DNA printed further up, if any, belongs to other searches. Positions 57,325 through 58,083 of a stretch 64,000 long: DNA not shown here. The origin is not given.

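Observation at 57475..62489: JAMM/MPN+ protease - membrane protein - PP-loop (LarE/TtuA-like) ATPase cluster upstream of a MYXO-CTERM giant protein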

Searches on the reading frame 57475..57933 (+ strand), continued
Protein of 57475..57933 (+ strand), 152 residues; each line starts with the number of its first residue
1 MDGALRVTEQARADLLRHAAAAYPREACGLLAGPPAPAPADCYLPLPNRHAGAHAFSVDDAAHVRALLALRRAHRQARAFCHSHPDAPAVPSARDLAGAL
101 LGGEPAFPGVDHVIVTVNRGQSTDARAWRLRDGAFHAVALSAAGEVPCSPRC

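Call 56: search_protein_families(library=ncbifam, proteins=[L171:5385-5888:+, L171:5885-6532:+, L171:6540-6821:+, L171:6815-7117:+, L171:7114-8004:+, L171:8001-8408:+, L171:8486-9277:+, L171:9289-10104:+, L171:12902-13096:+], max_evalue=0.01)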
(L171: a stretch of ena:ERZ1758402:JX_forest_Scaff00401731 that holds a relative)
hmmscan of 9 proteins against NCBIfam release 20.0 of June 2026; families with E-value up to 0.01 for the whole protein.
L171:5385-5888:+ (167 aa): 0 families

L171:5885-6532:+ (215 aa): 21 families
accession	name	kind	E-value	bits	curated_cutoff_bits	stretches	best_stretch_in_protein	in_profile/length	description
NF006444.0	PRK08762.1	equivalog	9e-46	156.2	449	1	4-213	150-370/387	molybdopterin-synthase adenylyltransferase MoeB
TIGR02356.1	adenyl_thiF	equivalog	1.4e-42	145.4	275.25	1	4-173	24-200/203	thiazole biosynthesis adenylyltransferase ThiF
NF047750.1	SAMPActivE1UbaA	equivalog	1.5e-36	126.2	450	1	4-211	35-249/270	SAMP-activating enzyme E1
NF004281.0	PRK05690.1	subfamily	7.9e-36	123.5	266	1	4-211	35-249/250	molybdopterin-synthase adenylyltransferase MoeB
NF004111.0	PRK05600.1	equivalog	1.4e-35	123.1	437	1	5-209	45-260/371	ThiF family adenylyltransferase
NF005902.0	PRK07878.1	equivalog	5.8e-31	107.8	647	1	5-209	46-262/392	adenylyltransferase/sulfurtransferase MoeZ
NF009123.0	PRK12475.1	subfamily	1.2e-30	107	510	1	3-176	26-206/338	MoeB/ThiF family adenylyltransferase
TIGR02355.1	moeB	equivalog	1e-27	97.1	376.55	1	4-210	27-240/240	molybdopterin-synthase adenylyltransferase MoeB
NF005646.0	PRK07411.1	equivalog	1.2e-26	93.8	633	1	5-208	42-253/390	molybdopterin-synthase adenylyltransferase MoeB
NF006204.0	PRK08328.1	equivalog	3.9e-25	88.8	339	1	5-166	31-195/231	hypothetical protein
NF006395.0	PRK08644.1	equivalog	3.5e-10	39.9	159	1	5-118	34-153/215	sulfur carrier protein ThiS adenylyltransferase ThiF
NF006077.0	PRK08223.1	equivalog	3.4e-09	36.1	266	1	5-132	32-166/296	hypothetical protein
TIGR02354.1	thiF_fam2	equivalog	2.9e-08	33.8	152.2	1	4-65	24-83/200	thiamine biosynthesis protein ThiF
TIGR01408.1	Ube1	subfamily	3.8e-06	24.9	750.05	1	7-65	425-487/1008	ubiquitin-activating enzyme E1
TIGR03736.1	PRTRC_ThiF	hypoth_equivalog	1.4e-05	24.5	144.75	1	27-67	46-85/245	PRTRC system ThiF family protein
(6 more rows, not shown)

L171:6540-6821:+ (93 aa): 3 families
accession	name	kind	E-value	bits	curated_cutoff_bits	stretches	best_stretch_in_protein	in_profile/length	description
NF041918.1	SAMP1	equivalog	9.1e-21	74.2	60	1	4-92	2-91/91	ubiquitin-like small modifier protein 1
TIGR01687.1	moaD_arch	subfamily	2.2e-14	53.7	49.5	1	3-92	1-88/88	MoaD family protein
TIGR01683.1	thiS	equivalog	0.00069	19.9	37.45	0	47-92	19-64/64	sulfur carrier protein ThiS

L171:6815-7117:+ (100 aa): 9 families
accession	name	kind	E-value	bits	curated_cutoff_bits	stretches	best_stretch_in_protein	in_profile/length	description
NF006444.0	PRK08762.1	equivalog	6.4e-08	31.6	449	1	2-55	120-176/387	molybdopterin-synthase adenylyltransferase MoeB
NF047750.1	SAMPActivE1UbaA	equivalog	3.1e-07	30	450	1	2-56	5-62/270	SAMP-activating enzyme E1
NF004281.0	PRK05690.1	subfamily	3.8e-07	29.6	266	1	2-55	5-61/250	molybdopterin-synthase adenylyltransferase MoeB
NF004111.0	PRK05600.1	equivalog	0.00011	21.4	437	1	2-55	14-70/371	ThiF family adenylyltransferase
NF006204.0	PRK08328.1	equivalog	0.00025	20.7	339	1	1-54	1-55/231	hypothetical protein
NF005902.0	PRK07878.1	equivalog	0.00025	20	647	1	2-55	15-71/392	adenylyltransferase/sulfurtransferase MoeZ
TIGR02356.1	adenyl_thiF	equivalog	0.00028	20.3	275.25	1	9-55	1-50/203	thiazole biosynthesis adenylyltransferase ThiF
NF005646.0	PRK07411.1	equivalog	0.00089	18.5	633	1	2-55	11-67/390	molybdopterin-synthase adenylyltransferase MoeB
TIGR02355.1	moeB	equivalog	0.003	17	376.55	1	8-54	3-52/240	molybdopterin-synthase adenylyltransferase MoeB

L171:7114-8004:+ (296 aa): 36 families (the best 25 are shown)
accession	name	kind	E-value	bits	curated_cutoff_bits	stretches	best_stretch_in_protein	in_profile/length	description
TIGR01138.1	cysM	equivalog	1e-91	307.5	394.2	1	7-293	2-285/290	cysteine synthase B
TIGR01136.1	cysKM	subfamily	8.4e-88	294.6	344.15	1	8-293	2-294/299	cysteine synthase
TIGR01139.1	cysK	equivalog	1.4e-74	251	350.95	1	8-293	2-293/298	cysteine synthase A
NF008735.0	PRK11761.1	equivalog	2.4e-72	243.7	413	1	4-293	3-289/296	cysteine synthase CysM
NF007989.0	PRK10717.1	equivalog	1.5e-66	224.8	387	1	3-293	4-313/334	cysteine synthase A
TIGR01137.1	cysta_beta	equivalog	1.2e-59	202.3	510.25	1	5-293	3-306/457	cystathionine beta-synthase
TIGR03945.1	PLP_SbnA_fam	equivalog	4.6e-48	163.9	349.95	1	8-293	2-295/304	2,3-diaminopropionate biosynthesis protein SbnA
NF053679.1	CysteaSynCapA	equivalog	1e-42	146.1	600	1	4-293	7-315/329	cysteate synthase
NF004170.0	PRK05638.1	equivalog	1.4e-15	56.8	421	1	11-188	64-233/442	threonine synthase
NF052478.1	CystDsulMYC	equivalog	2e-14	53.7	600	1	27-292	37-320/354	L-cysteine desulfhydrase Cds1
NF005147.0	PRK06608.1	equivalog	3.9e-14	52.2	380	1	8-209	19-215/339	serine/threonine dehydratase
NF005292.0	PRK06815.1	equivalog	4.5e-14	52.2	371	1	7-204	15-207/320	threonine/serine dehydratase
NF045641.2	BHydaspDhtseBhcB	equivalog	4.7e-14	52.2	550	1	7-206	14-208/312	beta-hydroxyaspartate dehydratase BhcB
NF006094.0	PRK08246.1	subfamily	2.8e-13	49.9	331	1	6-204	16-203/310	serine/threonine dehydratase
NF005600.0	PRK07334.1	equivalog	1.1e-12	47.3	496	1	5-202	20-212/408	threonine ammonia-lyase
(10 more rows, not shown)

L171:8001-8408:+ (135 aa): 2 families
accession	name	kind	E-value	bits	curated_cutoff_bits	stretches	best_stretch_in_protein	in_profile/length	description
NF041370.1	desamp_Halo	equivalog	1.9e-07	31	130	1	7-110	10-118/133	desampylase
TIGR03735.1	PRTRC_A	hypoth_equivalog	0.00012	21.8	101.8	1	6-80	81-154/192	PRTRC system protein A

L171:8486-9277:+ (263 aa): 13 families
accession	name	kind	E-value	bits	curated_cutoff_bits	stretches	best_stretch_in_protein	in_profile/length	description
NF002059.0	PRK00889.1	subfamily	3.2e-54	183.3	244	1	8-178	4-173/177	adenylyl-sulfate kinase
NF004040.0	PRK05537.1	equivalog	3.1e-44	151.4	669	1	8-180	395-570/572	bifunctional sulfate adenylyltransferase/adenylylsulfate kinase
TIGR00455.1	apsK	equivalog_domain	3e-43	147.6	138.7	1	8-172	17-182/184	adenylyl-sulfate kinase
NF004035.0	PRK05506.1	subfamily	2.4e-38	131.8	715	1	9-177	460-629/632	bifunctional sulfate adenylyltransferase subunit 1/adenylylsulfate kinase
NF003013.0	PRK03846.1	subfamily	8.3e-37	126.8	163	1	9-179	28-199/202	adenylyl-sulfate kinase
NF004041.0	PRK05541.1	subfamily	5.4e-29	101.5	127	1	9-177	7-173/176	adenylyl-sulfate kinase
TIGR01313.1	therm_gnt_kin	subfamily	9.9e-05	22.1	113.75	1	15-131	4-122/164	gluconokinase, GntK/IdnK-type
TIGR00750.1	lao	equivalog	0.00044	19.5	240.75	1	11-43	36-68/300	methylmalonyl Co-A mutase-associated GTPase MeaB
NF008583.0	PRK11545.1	equivalog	0.001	18.5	265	1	14-171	13-164/177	gluconokinase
NF006746.0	PRK09270.1-5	subfamily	0.0014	17.6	250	1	10-43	22-55/210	nucleoside/nucleotide kinase family protein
TIGR03575.1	selen_PSTK_euk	equivalog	0.0015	17.8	382.35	0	15-48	5-39/340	L-seryl-tRNA(Sec) kinase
NF040667.1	hom_kin_desulfo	exception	0.0031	17.4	197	0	12-34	3-25/163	homoserine kinase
NF003828.1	PRK05416.1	equivalog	0.0069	15.9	244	0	13-171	3-149/278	RNase adapter RapZ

L171:9289-10104:+ (271 aa): 12 families
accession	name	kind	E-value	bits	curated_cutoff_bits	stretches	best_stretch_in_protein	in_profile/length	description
TIGR00268.2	TIGR00268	equivalog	7.7e-93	310.5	150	1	5-261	2-259/259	ATP-dependent sacrificial sulfur transferase LarE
NF010587.0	PRK13980.1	equivalog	7.1e-08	32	255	1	17-80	32-96/267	NAD+ synthase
NF002048.0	PRK00876.1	subfamily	5.1e-07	28.8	313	1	19-77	40-99/330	NAD(+) synthase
NF010588.0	PRK13981.1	equivalog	4.5e-06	25.3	479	1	17-73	286-343/546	NAD+ synthase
TIGR00552.1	nadE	equivalog_domain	7.2e-06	25.4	63.65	1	17-165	23-177/251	NAD(+) synthase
TIGR01536.1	asn_synth_AEB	equivalog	2.1e-05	23.7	267.1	1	6-140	242-382/517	asparagine synthase (glutamine-hydrolyzing)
TIGR00884.1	guaA_Cterm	equivalog_domain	2.9e-05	23.6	338.75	0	11-46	12-46/310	glutamine-hydrolyzing GMP synthase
TIGR00364.1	TIGR00364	equivalog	0.0012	18.4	150.3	0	19-75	1-56/201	7-cyano-7-deazaguanine synthase QueC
TIGR02432.1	lysidine_TilS_N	equivalog_domain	0.0025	17.8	93.6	0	19-38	2-21/189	tRNA lysidine(34) synthetase TilS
TIGR03104.1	trio_amidotrans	equivalog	0.0025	16.1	570.1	1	3-127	247-377/589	N-acetylglutaminylglutamine amidotransferase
NF000848.1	PRK00074.1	equivalog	0.0033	16.1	400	0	16-42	213-239/512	glutamine-hydrolyzing GMP synthase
NF006222.0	PRK08349.1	subfamily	0.0079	16.1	251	0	90-169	82-161/198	hypothetical protein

L171:12902-13096:+ (64 aa): 1 family
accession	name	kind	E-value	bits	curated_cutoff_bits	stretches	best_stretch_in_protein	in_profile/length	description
TIGR04564.1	Synergist_CTERM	domain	0.00039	20.4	22.5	1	32-58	3-27/27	Synerg-CTERM sorting domain-containing protein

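Call 77: find_encoding_contigs(protein=P0018, flank=5000, max_places=4)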
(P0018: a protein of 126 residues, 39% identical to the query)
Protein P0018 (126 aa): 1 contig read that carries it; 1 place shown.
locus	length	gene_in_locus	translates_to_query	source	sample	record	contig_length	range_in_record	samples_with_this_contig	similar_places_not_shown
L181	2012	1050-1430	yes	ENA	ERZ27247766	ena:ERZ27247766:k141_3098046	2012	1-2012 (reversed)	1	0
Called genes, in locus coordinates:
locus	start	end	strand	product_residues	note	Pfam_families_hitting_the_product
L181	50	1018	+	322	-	PF02597:ThiS, PF00899:ThiF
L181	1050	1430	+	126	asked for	PF14464:Prok-JAB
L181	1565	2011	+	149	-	?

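Call 85: search_protein_families(library=padloc, proteins=[window:57475-57933:+], max_evalue=0.01)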
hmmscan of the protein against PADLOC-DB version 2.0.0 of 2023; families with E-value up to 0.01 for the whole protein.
window:57475-57933:+ (152 aa): 2 families
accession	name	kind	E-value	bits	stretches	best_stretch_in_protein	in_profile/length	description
PDLC00904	JAB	-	0.0014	16.5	1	4-98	6-103/170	JAB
PDLC00895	JAB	-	0.0015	16.2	1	45-142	55-156/162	JAB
